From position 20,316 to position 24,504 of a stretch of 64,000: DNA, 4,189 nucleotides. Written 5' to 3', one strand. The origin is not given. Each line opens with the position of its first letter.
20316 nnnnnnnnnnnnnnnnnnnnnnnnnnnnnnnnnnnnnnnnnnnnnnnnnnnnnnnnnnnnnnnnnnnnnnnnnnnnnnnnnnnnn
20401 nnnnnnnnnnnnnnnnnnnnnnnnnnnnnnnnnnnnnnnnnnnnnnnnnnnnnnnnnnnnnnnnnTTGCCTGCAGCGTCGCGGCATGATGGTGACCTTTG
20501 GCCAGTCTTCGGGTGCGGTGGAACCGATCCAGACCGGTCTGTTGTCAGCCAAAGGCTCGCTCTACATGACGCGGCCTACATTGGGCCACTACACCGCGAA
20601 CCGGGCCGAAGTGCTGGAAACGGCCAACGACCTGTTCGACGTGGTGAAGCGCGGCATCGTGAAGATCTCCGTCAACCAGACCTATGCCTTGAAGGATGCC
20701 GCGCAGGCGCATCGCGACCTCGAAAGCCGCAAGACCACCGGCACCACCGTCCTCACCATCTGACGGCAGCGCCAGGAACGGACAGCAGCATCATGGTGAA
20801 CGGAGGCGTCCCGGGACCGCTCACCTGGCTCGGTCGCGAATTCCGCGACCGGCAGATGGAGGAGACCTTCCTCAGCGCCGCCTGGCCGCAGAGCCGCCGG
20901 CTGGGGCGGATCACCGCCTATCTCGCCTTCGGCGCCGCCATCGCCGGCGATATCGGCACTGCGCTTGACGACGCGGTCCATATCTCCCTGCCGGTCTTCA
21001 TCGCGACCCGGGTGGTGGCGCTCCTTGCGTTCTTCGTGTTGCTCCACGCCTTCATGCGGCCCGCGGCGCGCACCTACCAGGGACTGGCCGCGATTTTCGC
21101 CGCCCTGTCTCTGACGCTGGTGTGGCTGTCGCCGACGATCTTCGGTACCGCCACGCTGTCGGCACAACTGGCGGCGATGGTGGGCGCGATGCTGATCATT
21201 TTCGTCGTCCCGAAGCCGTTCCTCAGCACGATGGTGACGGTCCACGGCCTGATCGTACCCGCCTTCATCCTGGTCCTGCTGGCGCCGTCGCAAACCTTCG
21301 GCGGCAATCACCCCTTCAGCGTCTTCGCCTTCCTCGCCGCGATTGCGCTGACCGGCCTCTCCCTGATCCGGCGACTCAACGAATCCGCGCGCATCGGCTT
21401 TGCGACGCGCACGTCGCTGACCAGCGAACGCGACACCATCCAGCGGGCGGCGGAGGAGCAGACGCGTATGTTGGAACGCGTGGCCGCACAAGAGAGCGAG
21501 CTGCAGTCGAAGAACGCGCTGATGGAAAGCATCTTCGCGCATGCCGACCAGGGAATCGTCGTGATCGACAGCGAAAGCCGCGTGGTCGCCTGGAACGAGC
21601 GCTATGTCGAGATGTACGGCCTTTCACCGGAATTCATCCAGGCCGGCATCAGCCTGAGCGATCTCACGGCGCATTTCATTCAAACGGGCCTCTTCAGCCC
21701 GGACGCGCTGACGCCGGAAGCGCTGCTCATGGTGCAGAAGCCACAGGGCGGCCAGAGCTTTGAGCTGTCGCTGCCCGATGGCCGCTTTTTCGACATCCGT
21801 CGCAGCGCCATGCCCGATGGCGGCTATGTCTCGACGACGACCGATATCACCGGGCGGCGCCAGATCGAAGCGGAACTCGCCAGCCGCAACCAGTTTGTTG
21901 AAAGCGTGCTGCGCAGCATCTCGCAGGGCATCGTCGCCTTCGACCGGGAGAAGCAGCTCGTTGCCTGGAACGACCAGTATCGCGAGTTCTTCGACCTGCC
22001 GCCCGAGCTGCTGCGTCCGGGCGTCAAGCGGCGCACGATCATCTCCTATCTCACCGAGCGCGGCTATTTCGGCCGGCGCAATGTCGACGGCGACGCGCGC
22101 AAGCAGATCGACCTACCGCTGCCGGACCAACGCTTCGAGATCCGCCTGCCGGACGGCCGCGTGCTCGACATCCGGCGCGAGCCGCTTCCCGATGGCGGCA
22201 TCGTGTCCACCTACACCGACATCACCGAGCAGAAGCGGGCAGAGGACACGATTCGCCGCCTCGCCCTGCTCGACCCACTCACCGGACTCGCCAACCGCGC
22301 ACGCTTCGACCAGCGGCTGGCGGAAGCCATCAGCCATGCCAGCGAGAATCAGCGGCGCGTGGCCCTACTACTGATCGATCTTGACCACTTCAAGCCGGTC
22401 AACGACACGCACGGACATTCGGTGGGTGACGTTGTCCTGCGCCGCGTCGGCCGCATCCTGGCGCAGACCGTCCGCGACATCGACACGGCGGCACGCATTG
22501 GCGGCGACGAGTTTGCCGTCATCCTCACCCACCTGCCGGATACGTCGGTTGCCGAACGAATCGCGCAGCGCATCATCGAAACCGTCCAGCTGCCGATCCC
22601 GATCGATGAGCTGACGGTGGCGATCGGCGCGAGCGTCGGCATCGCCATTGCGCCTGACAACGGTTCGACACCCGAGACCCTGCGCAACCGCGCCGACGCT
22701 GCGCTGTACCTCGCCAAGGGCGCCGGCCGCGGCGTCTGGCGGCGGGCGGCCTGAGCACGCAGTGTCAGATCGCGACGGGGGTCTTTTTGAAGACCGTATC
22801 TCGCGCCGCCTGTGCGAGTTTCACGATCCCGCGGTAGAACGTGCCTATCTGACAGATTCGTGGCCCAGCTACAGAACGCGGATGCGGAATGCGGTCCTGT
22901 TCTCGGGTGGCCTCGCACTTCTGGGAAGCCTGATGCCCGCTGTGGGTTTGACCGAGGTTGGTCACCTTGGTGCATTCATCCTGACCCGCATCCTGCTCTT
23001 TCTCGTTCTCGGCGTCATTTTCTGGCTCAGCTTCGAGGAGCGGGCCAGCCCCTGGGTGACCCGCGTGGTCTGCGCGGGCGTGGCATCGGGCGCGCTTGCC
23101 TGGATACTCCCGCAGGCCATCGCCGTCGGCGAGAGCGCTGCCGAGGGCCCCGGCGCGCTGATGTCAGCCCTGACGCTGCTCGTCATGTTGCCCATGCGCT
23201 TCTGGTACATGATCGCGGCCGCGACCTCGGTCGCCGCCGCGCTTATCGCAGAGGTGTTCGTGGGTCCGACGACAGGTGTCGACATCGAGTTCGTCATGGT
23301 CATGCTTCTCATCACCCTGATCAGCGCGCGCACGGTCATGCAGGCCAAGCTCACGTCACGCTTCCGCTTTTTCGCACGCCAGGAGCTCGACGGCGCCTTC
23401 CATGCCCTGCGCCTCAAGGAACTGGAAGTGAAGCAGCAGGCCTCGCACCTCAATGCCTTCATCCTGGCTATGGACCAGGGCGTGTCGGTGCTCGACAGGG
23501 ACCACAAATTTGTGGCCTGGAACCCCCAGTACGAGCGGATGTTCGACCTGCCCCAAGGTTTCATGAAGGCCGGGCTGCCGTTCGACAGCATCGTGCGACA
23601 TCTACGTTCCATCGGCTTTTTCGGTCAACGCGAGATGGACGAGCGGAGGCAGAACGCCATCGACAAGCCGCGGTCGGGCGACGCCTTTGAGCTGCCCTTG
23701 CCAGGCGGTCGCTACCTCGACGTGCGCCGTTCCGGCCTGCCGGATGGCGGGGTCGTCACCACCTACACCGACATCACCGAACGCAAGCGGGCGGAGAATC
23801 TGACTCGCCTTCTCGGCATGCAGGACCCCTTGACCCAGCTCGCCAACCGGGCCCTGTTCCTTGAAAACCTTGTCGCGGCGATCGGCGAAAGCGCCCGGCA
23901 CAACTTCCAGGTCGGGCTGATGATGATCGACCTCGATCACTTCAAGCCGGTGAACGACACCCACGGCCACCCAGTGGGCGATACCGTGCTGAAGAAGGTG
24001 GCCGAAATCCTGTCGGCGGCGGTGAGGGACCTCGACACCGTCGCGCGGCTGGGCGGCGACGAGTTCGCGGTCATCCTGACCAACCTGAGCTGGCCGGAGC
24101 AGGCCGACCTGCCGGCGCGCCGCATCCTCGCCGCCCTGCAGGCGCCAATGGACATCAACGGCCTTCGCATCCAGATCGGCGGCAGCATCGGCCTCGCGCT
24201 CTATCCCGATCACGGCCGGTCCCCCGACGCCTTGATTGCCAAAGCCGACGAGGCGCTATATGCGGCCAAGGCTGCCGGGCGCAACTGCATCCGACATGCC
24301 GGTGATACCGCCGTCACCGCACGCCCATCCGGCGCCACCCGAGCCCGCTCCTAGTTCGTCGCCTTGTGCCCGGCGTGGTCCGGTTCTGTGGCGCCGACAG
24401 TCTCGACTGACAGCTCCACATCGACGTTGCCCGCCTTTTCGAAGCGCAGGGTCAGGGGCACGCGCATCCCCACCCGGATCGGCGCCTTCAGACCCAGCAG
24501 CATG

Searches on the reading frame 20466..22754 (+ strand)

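Call 71: search_protein_families(library=pfam, proteins=[window:20466-22754:+], max_evalue=0.00001)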
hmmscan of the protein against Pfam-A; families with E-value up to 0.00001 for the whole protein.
window:20466-22754:+ (762 aa): 5 families
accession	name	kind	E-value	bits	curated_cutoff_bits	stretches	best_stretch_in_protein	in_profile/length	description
PF12860.13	PAS_7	-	9.8e-63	209.9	27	2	482-593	1-114/115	PAS fold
PF00990.26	GGDEF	-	1.7e-48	164.9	23.8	1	600-755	1-159/161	Diguanylate cyclase, GGDEF domain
PF13188.13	PAS_8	-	2.5e-10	40.3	21.8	0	353-392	3-38/65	PAS domain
PF08448.16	PAS_4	-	1.3e-07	32.3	23.1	0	357-389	1-33/110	PAS fold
PF00989.32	PAS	-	9.6e-06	26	22.6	0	352-391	2-41/113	PAS fold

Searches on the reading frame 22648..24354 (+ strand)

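Call 71: search_protein_families(library=pfam, proteins=[window:22648-24354:+], max_evalue=0.00001)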
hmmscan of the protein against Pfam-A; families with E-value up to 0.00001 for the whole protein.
window:22648-24354:+ (568 aa): 2 families
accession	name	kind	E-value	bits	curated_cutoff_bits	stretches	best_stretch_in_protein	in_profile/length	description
PF00990.26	GGDEF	-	2.1e-48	164.6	23.8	1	392-546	3-160/161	Diguanylate cyclase, GGDEF domain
PF12860.13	PAS_7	-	4.8e-30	104.5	27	1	274-383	3-114/115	PAS fold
